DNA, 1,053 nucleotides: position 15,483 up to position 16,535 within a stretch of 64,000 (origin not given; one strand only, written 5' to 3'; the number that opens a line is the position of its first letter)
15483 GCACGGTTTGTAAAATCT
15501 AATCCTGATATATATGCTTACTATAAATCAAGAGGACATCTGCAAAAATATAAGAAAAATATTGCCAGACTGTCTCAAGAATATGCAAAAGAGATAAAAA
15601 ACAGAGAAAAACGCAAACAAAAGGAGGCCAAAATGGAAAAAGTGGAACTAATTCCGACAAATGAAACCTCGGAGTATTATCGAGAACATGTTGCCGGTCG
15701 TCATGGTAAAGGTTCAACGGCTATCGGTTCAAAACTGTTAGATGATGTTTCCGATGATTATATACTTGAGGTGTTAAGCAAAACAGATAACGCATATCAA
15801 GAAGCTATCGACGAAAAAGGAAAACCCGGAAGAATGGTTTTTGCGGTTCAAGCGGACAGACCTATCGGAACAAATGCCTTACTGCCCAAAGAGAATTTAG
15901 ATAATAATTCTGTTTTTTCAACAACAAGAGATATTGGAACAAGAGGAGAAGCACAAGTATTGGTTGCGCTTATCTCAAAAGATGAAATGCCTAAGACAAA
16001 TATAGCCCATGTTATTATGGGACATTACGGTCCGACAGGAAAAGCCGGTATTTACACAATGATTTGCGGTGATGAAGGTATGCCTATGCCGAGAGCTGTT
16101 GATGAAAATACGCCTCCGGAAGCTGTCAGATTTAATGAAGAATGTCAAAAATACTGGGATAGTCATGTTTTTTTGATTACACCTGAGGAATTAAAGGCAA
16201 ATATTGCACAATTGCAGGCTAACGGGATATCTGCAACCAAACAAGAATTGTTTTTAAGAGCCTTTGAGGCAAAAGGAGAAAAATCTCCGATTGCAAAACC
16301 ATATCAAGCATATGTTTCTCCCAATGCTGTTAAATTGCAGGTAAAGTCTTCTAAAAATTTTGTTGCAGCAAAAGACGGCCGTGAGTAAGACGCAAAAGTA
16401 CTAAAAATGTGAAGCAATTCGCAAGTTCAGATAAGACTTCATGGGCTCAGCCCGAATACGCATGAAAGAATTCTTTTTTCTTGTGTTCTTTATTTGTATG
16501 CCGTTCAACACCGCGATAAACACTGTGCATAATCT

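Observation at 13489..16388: Split HipS/HipT-like kinase whose kinase subunit is fused to a catalytically degenerate CCA-enzyme HD/tail module and an unknown 250-aa domain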

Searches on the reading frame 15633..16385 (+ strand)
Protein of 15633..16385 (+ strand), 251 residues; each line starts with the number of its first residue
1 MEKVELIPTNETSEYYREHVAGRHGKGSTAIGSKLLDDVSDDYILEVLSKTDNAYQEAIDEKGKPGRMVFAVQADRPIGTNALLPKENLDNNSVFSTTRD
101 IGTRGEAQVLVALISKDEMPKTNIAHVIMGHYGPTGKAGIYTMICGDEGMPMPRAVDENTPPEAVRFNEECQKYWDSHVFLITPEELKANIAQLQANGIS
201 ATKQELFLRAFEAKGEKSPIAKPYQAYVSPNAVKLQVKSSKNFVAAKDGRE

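Call 13: search_protein_families(library=pfam, proteins=[window:15633-16385:+], max_evalue=5)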
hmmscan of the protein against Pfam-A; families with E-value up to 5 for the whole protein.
seq(251 aa): 0 families

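Call 14: search_solved_structures(query=window:15633-16385:+, max_evalue=10, show_alignments=2)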
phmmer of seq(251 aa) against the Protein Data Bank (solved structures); distinct sequences matched with E-value up to 10: 2.
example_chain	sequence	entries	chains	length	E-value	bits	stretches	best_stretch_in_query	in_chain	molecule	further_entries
7ar9_d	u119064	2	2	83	0.68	12.7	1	30-60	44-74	B14.5b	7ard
7qve_q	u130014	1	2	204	1.4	11.7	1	167-192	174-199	Proteasome subunit beta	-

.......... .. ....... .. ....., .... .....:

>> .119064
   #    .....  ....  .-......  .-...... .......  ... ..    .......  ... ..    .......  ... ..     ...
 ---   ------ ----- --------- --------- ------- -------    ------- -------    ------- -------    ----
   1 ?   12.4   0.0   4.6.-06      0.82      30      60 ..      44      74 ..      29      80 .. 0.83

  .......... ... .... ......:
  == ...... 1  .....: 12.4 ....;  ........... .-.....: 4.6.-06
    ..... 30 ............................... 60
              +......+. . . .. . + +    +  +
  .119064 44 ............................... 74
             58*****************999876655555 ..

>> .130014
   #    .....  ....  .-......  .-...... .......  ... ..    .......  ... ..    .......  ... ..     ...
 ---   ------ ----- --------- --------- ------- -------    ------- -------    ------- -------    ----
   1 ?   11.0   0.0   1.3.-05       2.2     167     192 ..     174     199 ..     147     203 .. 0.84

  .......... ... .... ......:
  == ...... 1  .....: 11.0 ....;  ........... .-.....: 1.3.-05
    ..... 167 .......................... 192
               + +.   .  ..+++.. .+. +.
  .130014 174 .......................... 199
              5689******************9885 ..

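Call 24: search_protein_representatives(protein=window:15633-16385:+)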
Query: 251 residues. Proteins with E-value up to 0.001 (for the whole library): 60; up to 1e-10: 32; up to 1e-30: 14. The best 60 are listed.
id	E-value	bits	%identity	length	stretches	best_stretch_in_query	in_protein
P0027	2.5e-111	387.3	69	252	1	1-242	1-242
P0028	2.3e-53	197.6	45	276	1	3-237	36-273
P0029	1.8e-50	188.1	45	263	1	3-233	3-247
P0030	4.2e-48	180.4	42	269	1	17-233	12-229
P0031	5.8e-48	179.9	40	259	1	6-239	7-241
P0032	7.4e-46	173.0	41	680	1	3-236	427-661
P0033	6.4e-45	170.0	43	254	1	1-235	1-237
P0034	1.0e-43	166.0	41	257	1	2-235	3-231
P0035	1.2e-43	165.8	39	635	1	17-232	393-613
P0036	7.9e-42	159.8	57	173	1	69-203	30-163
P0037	2.3e-38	148.5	45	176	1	1-174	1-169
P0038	6.0e-35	137.3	54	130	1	119-240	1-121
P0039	1.6e-34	136.0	35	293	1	20-236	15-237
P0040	3.0e-33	131.7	39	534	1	17-237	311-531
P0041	2.9e-26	108.9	36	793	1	19-199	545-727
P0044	1.1e-21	93.9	37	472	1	3-201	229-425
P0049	1.1e-17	80.9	36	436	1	8-193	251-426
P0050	1.3e-17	80.6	39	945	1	19-189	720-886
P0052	5.0e-14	68.8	33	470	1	18-192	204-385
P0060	1.5e-09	54.2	34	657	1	56-195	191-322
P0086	9.6e-04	35.2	36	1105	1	63-154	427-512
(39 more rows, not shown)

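Call 25: search_protein_families(library=pfam, proteins=[P0032, P0035, P0040, P0041, P0044, P0050, P0049, P0052, P0060, P0086], max_evalue=0.01)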
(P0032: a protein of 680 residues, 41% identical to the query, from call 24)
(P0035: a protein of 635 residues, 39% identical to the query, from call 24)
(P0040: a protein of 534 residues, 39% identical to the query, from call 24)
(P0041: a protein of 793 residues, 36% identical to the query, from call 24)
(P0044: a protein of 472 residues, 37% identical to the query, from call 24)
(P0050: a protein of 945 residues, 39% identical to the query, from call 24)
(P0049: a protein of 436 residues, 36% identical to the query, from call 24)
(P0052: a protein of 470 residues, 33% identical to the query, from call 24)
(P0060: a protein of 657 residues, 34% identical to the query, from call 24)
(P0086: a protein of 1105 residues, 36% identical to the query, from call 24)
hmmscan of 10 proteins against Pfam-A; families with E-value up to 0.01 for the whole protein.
P0032 (680 aa): 1 family
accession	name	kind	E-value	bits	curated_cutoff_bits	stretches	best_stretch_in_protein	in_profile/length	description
PF00035.32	dsrm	-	4.5e-05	24.4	23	1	124-188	2-65/66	Double-stranded RNA binding motif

P0035 (635 aa): 1 family
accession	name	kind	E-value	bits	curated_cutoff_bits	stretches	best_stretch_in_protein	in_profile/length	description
PF00035.32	dsrm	-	3e-05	24.9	23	1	108-171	3-65/66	Double-stranded RNA binding motif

P0040 (534 aa): 1 family
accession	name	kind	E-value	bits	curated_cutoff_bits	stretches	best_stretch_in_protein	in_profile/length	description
PF02811.25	PHP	-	2.2e-06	28.5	26.4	1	3-70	1-70/164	PHP domain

P0041 (793 aa): 0 families

P0044 (472 aa): 0 families

P0050 (945 aa): 0 families

P0049 (436 aa): 0 families

P0052 (470 aa): 0 families

P0060 (657 aa): 0 families

P0086 (1105 aa): 4 families
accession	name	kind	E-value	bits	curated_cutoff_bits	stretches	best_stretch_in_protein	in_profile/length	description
PF14559.12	TPR_19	-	0.00037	21.2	25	1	837-885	2-50/68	Tetratricopeptide repeat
PF13432.12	TPR_16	-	0.00038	21.3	32.7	0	831-885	2-56/65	Tetratricopeptide repeat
PF07719.23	TPR_2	-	0.0045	17.4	27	0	829-859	4-34/34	Tetratricopeptide repeat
PF00515.34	TPR_1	-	0.0054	16.9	27.8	0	828-859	3-34/34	Tetratricopeptide repeat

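Call 35: predict_structure(alignment_id=A2)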
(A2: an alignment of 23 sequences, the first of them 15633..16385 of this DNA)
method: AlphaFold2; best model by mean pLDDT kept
length: 251 residues; sequences in the alignment: 23
mean_pLDDT: 92.7   pTM: 0.88
mean pLDDT of the five models: 92.7, 92.5, 92.4, 92.5, 91.6
residues with pLDDT >= 90: 215; 70-90: 23; 50-70: 5; < 50: 8
segments of 3 or more residues with pLDDT < 50: 244-247, 249-251
pLDDT, mean of each block of 10 residues (from residue 1): 91 79 90 95 93 97 97 96 98 97 95 98 97 94 95 95 97 98 98 98 98 98 95 86 47 39
secondary structure, 60 per line:
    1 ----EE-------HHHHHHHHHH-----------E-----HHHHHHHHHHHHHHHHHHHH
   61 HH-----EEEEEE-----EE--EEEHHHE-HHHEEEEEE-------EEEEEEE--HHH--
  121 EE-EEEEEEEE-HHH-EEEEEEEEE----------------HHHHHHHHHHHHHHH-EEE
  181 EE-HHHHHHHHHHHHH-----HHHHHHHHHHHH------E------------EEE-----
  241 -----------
elements in order: H14-23 H41-62 E68-73 E83-85 E94-99 E107-113 E124-131 E137-145 H162-176 E178-182 H184-196 H202-213 E233-235

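Call 40: fold_search(model_id=the predicted structure, library=pdb)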
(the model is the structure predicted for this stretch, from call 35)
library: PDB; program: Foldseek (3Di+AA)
matches with E <= 10: 434; with E <= 0.001: 0
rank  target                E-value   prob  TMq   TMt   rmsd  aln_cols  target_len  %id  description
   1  5e3e_D                6.3e-03  0.96  0.25  0.48   8.9       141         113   14  Crystal structure of CdiA-CT/CdiI complex from Y. kristensenii 33638 (released 2015-11-25)
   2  5e3e_B                7.1e-03  0.94  0.23  0.43   9.5       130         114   18  Crystal structure of CdiA-CT/CdiI complex from Y. kristensenii 33638 (released 2015-11-25)
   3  4gop_B                4.6e-02  0.12  0.10  0.16  15.4       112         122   14  Structure and Conformational Change of a Replication Protein A Heterotrimer Bound to ssDNA (released 2012-11-28)
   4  4wj3_M                1.1e-01  0.07  0.10  0.06  17.1       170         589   10  Crystal structure of the asparagine transamidosome from Pseudomonas aeruginosa (released 2014-12-31)
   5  8a0x_C                1.4e-01  0.23  0.17  0.32  14.3       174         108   10  Crystal structure of the HigB2-HigA2 tetramer in complex with operator DNA (released 2023-05-03)
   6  5f54                  2.6e-01  0.03  0.08  0.04  20.9       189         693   14  Structure of RecJ complexed with dTMP (released 2016-06-15)
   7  1u5k_B                3.0e-01  0.08  0.10  0.10  12.0        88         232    9  Recombinational repair protein RecO (released 2004-10-26)
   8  8jiw_BL               3.2e-01  0.04  0.09  0.14  15.1        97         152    9  Atomic structure of wheat ribosome reveals unique features of the plant ribosomes (released 2024-03-27)
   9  5ja8_A                3.4e-01  0.14  0.15  0.30  15.2       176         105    8  Crystal structure of the HigB2 toxin in complex with Nb2 (released 2017-04-05)
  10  8qie_SU               3.4e-01  0.02  0.07  0.11  13.4        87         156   14  CRYO-EM STRUCTURE OF LEISHMANIA MAJOR 80S RIBOSOME : LM32Cs1C1 mutant snoRNA overexpression, class 4 (released 2025-01-01)
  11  8d0b_C                3.6e-01  0.06  0.10  0.17  16.9       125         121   14  Human CST-DNA polymerase alpha/primase preinitiation complex bound to 4xTEL-foldback template (released 2022-06-22)
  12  7qca_SL0              3.6e-01  0.04  0.09  0.14  18.6       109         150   15  Spraguea lophii ribosome (released 2022-11-30)
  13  7km6_L                3.6e-01  0.03  0.09  0.13  18.7       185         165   11  APOBEC3B antibody 5G7 Fv-clasp (released 2021-05-12)
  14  7qix_J                3.8e-01  0.02  0.07  0.10  13.8        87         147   10  Specific features and methylation sites of a plant ribosome. 40S body ribosomal subunit. (released 2022-06-15)
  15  4v8m_AE               4.1e-01  0.03  0.07  0.11  16.9       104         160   12  High-resolution cryo-electron microscopy structure of the Trypanosoma brucei ribosome (released 2014-07-09)
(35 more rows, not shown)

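Call 41: fold_search(model_id=the predicted structure, library=viral)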
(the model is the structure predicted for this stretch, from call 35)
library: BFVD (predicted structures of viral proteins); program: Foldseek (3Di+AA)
matches with E <= 10: 363; with E <= 0.001: 0
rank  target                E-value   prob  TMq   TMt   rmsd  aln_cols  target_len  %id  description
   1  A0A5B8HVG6            2.8e-02  0.09  0.14  0.11  31.1       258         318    9  Uncharacterized protein [Mimiviridae sp. ChoanoV1]
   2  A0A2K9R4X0            9.1e-02  0.09  0.11  0.14  17.9       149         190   13  (no name in the UniProt tables at hand)
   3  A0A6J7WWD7            1.5e-01  0.11  0.13  0.13  15.5       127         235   11  ATP-grasp fold, RimK-type [uncultured Caudovirales phage]
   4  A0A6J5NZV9            1.8e-01  0.11  0.15  0.27   9.7       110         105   12  Uncharacterized protein [uncultured Caudovirales phage]
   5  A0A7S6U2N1            2.2e-01  0.04  0.09  0.04  16.9       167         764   10  Tailspike protein [Acinetobacter virus fBenAci003]
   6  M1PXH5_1              2.5e-01  0.04  0.09  0.04  20.0       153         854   12  Outer membrane autotransporter [Prochlorococcus phage P-SSP6]
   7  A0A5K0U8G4            2.6e-01  0.05  0.10  0.09  13.2       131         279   12  Protein OPG091 [Yasminevirus sp. GU-2018]
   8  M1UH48                2.8e-01  0.04  0.09  0.03  19.4       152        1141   10  Uncharacterized protein (Fragment) [Prochlorococcus phage P-SSP10]
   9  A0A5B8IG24            3.0e-01  0.10  0.16  0.14  15.5       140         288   10  Uncharacterized protein [Mimiviridae sp. ChoanoV1]
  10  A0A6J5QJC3            3.1e-01  0.08  0.11  0.21  12.5        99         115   13  Uncharacterized protein [uncultured Caudovirales phage]
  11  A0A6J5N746            3.1e-01  0.04  0.12  0.11  23.9       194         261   10  Uncharacterized protein [uncultured Caudovirales phage]
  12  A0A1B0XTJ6            3.1e-01  0.01  0.08  0.10  25.7       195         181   13  (no name in the UniProt tables at hand)
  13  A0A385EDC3            3.4e-01  0.03  0.10  0.17  18.1       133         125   11  Uncharacterized protein [Caulobacter phage CcrPW]
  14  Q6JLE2                3.8e-01  0.03  0.08  0.14  14.2        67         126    7  Hemagglutinin-neuraminidase (Fragment) [Avian paramyxovirus 1]
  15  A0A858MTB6            4.0e-01  0.03  0.08  0.06  18.8       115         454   13  (no name in the UniProt tables at hand)
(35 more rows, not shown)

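Call 43: search_protein_families(library=pfam, alignment_id=A2, max_evalue=1)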
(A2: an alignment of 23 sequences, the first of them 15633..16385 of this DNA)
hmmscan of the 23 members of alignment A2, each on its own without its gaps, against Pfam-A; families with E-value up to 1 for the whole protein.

A. member 1, window:15633-16385:+ (251 aa): 0 families

B. families by the number of members that match (of 23 scanned): 11 families
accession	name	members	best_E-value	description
PF09403.15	FadA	1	0.052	Adhesion protein FadA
PF01927.22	Mut7-C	1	0.1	Mut7-C RNAse domain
PF05812.17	Herpes_BLRF2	1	0.12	Herpesvirus BLRF2 protein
PF21496.2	MIC5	1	0.17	Microneme protein MIC5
PF01817.26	CM_2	1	0.18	Chorismate mutase type II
PF02951.20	GSH-S_N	1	0.19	Prokaryotic glutathione synthetase, N-terminal domain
PF14222.11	MOR2-PAG1_N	1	0.2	Cell morphogenesis N-terminal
PF10901.13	DUF2690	1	0.21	Protein of unknown function (DUF2690)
PF00013.35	KH_1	1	0.22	KH domain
PF10261.15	FIT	1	0.25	Fat storage-inducing transmembrane protein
PF04450.18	BSP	1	0.26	Peptidase of plants and bacteria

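Call 44: search_protein_families(library=phrogs, alignment_id=A2, max_evalue=0.01)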
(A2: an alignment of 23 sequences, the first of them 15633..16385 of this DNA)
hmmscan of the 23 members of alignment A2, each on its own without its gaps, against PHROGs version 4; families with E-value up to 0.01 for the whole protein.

A. member 1, window:15633-16385:+ (251 aa): 0 families

B. families by the number of members that match (of 23 scanned): 1 family
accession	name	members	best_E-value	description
phrog_4016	-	1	0.0015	replication initiation protein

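Call 45: search_solved_structures(query=A2, max_evalue=10, show_alignments=2)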
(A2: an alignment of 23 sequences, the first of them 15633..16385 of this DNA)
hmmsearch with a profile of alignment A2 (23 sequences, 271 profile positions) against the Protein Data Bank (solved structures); distinct sequences matched with E-value up to 10: 3.
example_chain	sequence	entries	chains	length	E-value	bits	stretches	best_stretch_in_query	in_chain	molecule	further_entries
3vte_A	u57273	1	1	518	0.52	13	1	81-156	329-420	Tetrahydrocannabinolic acid synthase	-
29vy_A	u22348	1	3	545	0.57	12.9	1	81-156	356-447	Tetrahydrocannabinolic acid synthase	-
29vz_A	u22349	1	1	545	0.69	12.6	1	81-156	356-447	Cannabichromenic acid synthase (Fragment)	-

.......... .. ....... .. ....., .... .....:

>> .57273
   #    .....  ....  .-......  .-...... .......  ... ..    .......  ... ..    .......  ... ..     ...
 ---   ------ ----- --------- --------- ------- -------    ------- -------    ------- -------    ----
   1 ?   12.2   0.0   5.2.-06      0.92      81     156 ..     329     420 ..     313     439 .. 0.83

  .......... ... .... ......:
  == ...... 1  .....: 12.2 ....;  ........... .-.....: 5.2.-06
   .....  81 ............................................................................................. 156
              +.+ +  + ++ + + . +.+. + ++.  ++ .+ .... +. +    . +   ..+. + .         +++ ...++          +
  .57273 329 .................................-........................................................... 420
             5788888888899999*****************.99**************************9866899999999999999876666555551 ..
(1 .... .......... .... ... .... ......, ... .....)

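Call 84: search_protein_families(library=padloc, proteins=[window:15633-16385:+], max_evalue=0.001)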
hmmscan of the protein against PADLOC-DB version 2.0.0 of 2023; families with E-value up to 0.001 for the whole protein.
window:15633-16385:+ (251 aa): 0 families

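Call 85: find_homologous_proteins(query=A2, max_evalue=0.001)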
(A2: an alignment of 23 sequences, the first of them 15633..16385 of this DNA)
Query A2 (23 sequences) (251 aa, profile of the alignment): 28 proteins with E <= 0.001 among 8000 candidates.
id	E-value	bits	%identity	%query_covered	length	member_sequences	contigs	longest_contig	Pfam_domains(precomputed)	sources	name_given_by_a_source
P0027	2.9e-87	311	68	99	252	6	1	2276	-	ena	-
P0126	9.5e-86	306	72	96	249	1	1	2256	-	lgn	-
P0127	1.7e-85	305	87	100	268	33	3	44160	-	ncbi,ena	-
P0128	3.5e-84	301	82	100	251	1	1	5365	-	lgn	-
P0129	7.0e-81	290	76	100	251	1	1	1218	-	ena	-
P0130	2.0e-80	288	80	100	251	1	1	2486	-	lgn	-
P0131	6.5e-79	283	64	96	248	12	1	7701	-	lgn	-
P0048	7.2e-78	280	36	69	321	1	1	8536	-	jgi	jgi:hypothetical protein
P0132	8.6e-78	280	62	94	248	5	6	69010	-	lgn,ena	-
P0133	6.6e-75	270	57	94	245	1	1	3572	-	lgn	-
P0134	7.4e-75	270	63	94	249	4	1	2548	-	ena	-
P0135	1.4e-71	259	55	97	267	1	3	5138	-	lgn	-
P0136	3.7e-69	251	58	94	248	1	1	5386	-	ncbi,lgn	-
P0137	2.1e-67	246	51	97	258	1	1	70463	-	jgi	-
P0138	8.9e-66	240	38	69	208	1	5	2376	-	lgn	-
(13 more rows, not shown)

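Call 86: find_encoding_contigs(protein=P0127, flank=6000, max_places=3)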
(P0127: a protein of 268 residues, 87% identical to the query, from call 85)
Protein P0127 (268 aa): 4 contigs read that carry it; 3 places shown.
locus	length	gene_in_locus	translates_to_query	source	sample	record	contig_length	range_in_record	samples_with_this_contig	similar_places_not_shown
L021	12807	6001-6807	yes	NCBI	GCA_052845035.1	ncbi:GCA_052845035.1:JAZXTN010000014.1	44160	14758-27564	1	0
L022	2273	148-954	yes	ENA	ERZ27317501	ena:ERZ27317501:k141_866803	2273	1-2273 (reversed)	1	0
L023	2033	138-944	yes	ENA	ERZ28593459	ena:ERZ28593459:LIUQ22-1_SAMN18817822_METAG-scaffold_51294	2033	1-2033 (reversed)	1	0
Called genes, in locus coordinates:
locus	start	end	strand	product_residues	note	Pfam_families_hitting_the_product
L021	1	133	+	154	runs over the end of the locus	PF00293:NUDIX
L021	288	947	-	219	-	PF00702:Hydrolase, PF12710:HAD (faint), PF13419:HAD_2, PF13242:Hydrolase_like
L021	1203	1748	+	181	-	PF00300:His_Phos_1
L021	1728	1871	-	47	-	-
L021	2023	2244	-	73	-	-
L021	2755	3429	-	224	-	-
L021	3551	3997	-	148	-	-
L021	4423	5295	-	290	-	-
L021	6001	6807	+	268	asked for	-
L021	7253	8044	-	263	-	-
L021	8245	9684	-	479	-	-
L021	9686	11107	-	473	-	-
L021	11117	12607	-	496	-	PF04055:Radical_SAM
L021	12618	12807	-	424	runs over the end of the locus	PF00202:Aminotran_3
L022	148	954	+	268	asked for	-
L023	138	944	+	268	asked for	-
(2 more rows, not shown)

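Call 87: find_encoding_contigs(protein=P0132, flank=6000, max_places=3)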
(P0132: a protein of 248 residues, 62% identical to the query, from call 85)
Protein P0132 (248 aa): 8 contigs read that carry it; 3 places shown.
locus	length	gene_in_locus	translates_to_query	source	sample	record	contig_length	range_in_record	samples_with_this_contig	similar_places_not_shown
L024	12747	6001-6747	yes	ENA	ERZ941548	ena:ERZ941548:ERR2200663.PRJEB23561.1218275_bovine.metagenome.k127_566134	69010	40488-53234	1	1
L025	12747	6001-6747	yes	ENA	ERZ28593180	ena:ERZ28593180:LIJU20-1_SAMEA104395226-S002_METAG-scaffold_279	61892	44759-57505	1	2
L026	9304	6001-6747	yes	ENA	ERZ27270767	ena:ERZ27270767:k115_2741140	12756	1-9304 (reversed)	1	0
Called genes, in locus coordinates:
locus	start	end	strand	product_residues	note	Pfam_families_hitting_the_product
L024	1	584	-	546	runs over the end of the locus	PF00342:PGI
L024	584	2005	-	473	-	PF00675:Peptidase_M16, PF05193:Peptidase_M16_C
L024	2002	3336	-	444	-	PF00675:Peptidase_M16, PF05193:Peptidase_M16_C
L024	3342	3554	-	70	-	PF11233:DUF3035 (weak)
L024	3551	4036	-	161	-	PF01252:Peptidase_A8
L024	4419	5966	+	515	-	-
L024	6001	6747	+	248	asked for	-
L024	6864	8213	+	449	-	-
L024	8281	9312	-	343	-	PF01544:CorA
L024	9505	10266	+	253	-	-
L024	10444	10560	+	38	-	-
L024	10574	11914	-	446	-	PF08245:Mur_ligase_M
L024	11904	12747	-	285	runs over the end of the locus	PF08443:RimK, PF02955:GSH-S_ATP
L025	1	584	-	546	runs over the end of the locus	PF00342:PGI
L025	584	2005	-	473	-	PF00675:Peptidase_M16, PF05193:Peptidase_M16_C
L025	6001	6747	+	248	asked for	-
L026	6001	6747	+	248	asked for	-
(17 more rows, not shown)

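Call 88: find_encoding_contigs(protein=P0137, flank=6000, max_places=2)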
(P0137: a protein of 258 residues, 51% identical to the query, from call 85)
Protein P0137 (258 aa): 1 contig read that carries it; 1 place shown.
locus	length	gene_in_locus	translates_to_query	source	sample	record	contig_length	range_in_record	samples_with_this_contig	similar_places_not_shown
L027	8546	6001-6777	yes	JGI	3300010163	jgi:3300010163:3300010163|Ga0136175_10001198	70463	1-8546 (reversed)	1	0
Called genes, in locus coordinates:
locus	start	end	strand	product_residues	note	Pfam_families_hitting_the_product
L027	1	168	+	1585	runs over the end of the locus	-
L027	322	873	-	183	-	-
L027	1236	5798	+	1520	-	-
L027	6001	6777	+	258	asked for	-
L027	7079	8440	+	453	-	PF02415:Chlam_PMP (faint)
